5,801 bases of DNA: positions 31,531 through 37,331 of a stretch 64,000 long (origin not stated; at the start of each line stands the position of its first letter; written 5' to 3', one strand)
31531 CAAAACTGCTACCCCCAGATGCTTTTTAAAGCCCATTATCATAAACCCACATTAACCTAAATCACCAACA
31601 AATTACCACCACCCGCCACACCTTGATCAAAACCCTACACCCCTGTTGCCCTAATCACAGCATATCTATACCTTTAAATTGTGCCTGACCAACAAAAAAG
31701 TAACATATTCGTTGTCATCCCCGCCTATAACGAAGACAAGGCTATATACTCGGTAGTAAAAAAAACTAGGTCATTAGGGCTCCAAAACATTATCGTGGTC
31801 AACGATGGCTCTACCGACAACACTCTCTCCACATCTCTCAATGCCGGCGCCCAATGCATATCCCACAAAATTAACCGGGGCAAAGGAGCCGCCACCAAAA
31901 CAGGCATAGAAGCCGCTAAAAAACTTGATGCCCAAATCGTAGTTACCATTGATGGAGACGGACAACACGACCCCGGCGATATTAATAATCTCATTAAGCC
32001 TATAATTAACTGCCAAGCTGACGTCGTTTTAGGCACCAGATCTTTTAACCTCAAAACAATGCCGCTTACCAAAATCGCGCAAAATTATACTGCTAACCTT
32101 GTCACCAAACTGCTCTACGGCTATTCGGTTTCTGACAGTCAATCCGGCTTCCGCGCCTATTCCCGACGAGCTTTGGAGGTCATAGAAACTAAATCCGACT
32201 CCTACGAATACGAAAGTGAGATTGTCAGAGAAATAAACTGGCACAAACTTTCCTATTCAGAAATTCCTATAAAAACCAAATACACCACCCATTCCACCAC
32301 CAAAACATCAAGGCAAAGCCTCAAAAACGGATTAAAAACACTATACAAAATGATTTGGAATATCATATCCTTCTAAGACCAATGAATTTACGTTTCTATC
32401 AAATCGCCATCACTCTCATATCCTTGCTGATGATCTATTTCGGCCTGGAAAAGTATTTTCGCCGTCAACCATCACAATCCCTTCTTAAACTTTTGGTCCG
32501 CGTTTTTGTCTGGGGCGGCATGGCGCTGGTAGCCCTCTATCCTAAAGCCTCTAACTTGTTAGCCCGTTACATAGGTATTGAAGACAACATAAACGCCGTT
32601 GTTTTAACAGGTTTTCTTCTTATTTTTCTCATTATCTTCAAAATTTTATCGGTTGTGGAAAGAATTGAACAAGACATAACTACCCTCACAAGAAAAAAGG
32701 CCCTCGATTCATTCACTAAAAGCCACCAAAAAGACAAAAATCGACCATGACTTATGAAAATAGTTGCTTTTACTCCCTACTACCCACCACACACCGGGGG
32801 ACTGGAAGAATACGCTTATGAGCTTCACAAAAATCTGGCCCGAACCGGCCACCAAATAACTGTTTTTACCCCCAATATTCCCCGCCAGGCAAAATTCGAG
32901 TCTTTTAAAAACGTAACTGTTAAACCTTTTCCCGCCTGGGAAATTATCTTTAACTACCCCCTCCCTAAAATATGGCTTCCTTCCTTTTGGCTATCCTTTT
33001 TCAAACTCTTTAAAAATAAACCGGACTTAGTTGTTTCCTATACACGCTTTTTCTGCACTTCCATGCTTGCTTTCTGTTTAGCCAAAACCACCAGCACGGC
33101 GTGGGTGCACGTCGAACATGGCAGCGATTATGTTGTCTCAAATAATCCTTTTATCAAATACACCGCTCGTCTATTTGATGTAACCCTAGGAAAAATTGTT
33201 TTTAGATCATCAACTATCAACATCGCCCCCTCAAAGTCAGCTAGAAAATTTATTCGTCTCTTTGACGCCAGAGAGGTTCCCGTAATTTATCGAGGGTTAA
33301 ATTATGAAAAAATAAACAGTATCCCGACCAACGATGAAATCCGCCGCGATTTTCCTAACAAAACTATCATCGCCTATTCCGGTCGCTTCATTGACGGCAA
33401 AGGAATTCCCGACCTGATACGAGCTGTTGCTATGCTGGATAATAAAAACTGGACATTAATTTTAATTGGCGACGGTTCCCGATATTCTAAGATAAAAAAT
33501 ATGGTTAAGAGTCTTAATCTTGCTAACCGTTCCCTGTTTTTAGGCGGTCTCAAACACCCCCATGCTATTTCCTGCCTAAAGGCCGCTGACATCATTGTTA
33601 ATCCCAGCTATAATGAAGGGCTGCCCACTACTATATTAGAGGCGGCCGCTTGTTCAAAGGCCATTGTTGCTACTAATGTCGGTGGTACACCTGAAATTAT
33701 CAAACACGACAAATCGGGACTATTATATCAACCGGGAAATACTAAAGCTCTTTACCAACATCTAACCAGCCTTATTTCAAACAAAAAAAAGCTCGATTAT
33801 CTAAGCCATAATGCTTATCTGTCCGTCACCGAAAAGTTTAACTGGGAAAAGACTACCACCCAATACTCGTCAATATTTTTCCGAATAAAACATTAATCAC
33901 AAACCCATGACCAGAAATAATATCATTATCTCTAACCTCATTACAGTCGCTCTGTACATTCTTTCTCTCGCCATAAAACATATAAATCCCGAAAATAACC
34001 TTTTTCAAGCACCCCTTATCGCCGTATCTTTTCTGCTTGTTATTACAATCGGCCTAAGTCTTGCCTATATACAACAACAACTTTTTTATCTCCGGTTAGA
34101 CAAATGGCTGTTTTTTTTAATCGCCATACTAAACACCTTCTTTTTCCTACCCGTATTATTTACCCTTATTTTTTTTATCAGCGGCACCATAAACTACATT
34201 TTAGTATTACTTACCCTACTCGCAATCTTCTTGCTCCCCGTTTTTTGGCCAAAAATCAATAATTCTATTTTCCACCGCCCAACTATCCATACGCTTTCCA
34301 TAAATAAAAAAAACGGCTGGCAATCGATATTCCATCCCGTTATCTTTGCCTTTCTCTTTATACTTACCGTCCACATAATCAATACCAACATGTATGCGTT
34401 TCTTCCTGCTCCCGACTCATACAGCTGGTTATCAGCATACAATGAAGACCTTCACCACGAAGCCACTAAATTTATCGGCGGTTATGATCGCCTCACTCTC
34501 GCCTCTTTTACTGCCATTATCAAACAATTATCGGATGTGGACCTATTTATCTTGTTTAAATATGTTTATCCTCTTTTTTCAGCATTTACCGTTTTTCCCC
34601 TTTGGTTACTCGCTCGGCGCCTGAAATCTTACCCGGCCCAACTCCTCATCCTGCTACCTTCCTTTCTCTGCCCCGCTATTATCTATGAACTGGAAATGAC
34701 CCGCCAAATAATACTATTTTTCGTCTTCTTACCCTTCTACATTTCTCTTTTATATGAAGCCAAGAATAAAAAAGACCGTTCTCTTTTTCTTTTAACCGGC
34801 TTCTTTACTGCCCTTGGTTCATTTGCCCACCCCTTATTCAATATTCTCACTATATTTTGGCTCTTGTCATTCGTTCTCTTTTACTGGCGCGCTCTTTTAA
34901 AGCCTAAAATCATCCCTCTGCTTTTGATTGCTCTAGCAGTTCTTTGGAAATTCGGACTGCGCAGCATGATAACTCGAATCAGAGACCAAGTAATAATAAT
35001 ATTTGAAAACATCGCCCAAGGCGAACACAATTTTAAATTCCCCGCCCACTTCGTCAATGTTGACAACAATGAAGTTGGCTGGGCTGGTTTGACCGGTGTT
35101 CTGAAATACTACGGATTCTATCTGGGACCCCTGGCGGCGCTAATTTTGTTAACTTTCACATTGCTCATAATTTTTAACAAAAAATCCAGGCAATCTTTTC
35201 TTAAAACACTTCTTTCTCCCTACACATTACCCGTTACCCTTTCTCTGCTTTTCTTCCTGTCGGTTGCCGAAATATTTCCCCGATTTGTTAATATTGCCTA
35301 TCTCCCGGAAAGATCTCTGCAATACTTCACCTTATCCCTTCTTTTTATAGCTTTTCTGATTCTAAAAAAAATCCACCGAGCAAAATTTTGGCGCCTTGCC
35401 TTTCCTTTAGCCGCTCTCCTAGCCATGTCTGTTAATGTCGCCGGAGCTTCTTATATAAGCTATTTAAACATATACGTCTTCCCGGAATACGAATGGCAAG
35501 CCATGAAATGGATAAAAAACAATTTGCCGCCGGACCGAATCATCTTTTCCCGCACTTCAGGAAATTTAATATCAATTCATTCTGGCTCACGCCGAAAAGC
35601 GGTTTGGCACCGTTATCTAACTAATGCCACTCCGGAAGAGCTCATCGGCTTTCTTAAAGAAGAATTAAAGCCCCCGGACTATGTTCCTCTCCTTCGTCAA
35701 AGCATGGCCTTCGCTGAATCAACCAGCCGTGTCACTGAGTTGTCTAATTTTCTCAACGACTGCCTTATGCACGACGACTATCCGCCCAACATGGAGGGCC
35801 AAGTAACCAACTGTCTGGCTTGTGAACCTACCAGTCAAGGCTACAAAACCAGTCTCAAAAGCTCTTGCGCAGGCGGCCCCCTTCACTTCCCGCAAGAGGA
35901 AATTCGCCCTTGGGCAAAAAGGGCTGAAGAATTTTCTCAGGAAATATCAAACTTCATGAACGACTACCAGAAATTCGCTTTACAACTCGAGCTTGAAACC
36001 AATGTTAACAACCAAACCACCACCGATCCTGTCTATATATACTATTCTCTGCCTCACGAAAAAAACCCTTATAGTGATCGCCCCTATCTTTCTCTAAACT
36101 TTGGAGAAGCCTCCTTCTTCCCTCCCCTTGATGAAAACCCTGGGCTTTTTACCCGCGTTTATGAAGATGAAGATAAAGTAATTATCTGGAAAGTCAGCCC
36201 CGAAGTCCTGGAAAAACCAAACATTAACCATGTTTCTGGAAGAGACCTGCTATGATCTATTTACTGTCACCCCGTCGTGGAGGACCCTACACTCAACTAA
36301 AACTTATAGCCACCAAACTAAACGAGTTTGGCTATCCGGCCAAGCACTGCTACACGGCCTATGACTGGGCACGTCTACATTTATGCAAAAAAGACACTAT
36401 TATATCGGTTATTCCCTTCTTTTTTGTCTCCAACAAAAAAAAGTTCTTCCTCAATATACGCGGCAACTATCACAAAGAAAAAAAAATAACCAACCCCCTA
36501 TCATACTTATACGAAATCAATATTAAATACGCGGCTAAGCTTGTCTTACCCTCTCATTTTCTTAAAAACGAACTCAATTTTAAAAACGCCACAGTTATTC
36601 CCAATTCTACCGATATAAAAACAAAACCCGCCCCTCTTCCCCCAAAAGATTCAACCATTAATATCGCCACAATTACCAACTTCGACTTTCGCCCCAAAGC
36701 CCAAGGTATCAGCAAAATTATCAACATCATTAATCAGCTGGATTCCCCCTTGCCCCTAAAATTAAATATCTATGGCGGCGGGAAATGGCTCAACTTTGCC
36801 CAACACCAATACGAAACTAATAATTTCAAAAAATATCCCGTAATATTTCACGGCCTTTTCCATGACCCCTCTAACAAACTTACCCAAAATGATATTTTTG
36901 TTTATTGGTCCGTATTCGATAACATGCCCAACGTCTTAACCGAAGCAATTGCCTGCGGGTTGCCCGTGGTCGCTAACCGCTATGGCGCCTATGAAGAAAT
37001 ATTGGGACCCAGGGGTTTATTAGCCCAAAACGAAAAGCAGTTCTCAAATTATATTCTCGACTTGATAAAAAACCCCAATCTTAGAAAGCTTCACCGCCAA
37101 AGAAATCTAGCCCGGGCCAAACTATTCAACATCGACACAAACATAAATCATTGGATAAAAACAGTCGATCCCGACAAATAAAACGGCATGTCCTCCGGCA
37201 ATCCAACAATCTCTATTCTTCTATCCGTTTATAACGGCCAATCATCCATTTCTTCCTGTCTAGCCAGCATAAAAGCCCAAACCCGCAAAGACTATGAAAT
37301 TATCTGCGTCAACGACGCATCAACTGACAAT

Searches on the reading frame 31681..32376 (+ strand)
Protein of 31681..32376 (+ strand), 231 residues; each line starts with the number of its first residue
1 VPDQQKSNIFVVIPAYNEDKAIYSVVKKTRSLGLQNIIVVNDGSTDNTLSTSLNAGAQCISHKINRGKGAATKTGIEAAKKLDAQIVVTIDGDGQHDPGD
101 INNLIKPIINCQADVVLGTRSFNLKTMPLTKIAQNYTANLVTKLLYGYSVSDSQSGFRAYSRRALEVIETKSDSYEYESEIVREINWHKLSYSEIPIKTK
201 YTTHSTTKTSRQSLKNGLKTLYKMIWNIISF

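Call 15: search_protein_families(library=pfam, proteins=[window:31681-32376:+], max_evalue=0.001)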
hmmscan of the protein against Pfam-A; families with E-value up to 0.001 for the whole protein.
window:31681-32376:+ (231 aa): 1 family
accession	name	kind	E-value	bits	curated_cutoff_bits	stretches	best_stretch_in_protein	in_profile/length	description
PF00535.33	Glycos_transf_2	-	9.7e-23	81.4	23.3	1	11-166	2-165/168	Glycosyl transferase family 2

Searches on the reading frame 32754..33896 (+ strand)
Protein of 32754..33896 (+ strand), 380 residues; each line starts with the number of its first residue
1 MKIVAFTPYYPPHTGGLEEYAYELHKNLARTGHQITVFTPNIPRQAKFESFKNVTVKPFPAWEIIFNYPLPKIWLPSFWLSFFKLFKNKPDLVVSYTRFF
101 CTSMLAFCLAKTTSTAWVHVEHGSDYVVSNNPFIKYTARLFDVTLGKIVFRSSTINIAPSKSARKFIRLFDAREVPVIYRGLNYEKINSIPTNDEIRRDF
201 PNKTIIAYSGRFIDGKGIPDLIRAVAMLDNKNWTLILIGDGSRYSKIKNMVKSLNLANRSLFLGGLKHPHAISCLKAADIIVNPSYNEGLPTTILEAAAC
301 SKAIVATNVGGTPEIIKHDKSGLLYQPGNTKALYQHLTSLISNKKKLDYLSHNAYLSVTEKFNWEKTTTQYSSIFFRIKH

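Call 15: search_protein_families(library=pfam, proteins=[window:32754-33896:+], max_evalue=0.001)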
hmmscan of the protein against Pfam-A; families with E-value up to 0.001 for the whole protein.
window:32754-33896:+ (380 aa): 6 families
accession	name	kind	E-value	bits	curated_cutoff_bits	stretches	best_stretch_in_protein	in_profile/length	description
PF00534.26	Glycos_transf_1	-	5e-38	130.8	26.4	1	197-355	9-170/172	Glycosyl transferases group 1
PF13692.12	Glyco_trans_1_4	-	2.4e-30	106.1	27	1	204-343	2-142/142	Glycosyl transferases group 1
PF13439.12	Glyco_transf_4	-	9.2e-19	68.5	28.5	1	15-185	2-169/170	Glycosyltransferase Family 4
PF13579.12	Glyco_trans_4_4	-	7.5e-10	39.8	29.7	1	15-176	1-151/158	Glycosyl transferase 4-like domain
PF13524.12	Glyco_trans_1_2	-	0.00028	21.3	25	1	235-370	17-141/144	Glycosyl transferase-like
PF08323.17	Glyco_transf_5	-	0.00065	19.9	22.7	0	3-59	2-59/239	Starch synthase catalytic domain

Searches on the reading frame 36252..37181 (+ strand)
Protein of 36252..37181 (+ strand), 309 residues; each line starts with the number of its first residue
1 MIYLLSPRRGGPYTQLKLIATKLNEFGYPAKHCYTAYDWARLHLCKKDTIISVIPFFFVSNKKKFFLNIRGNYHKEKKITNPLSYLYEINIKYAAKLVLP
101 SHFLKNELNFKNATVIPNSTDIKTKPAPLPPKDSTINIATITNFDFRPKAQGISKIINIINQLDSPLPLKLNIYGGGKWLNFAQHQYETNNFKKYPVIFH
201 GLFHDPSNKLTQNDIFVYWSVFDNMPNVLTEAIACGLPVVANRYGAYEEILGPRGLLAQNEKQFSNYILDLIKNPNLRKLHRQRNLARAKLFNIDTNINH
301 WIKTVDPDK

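Call 16: search_protein_families(library=pfam, proteins=[window:36252-37181:+], max_evalue=0.001)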
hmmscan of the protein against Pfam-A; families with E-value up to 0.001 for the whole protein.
window:36252-37181:+ (309 aa): 2 families
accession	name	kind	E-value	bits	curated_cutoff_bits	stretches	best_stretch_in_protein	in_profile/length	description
PF13692.12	Glyco_trans_1_4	-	1.9e-15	57.8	27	1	149-274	13-142/142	Glycosyl transferases group 1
PF00534.26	Glycos_transf_1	-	2.7e-13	50.3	26.4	1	150-279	27-163/172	Glycosyl transferases group 1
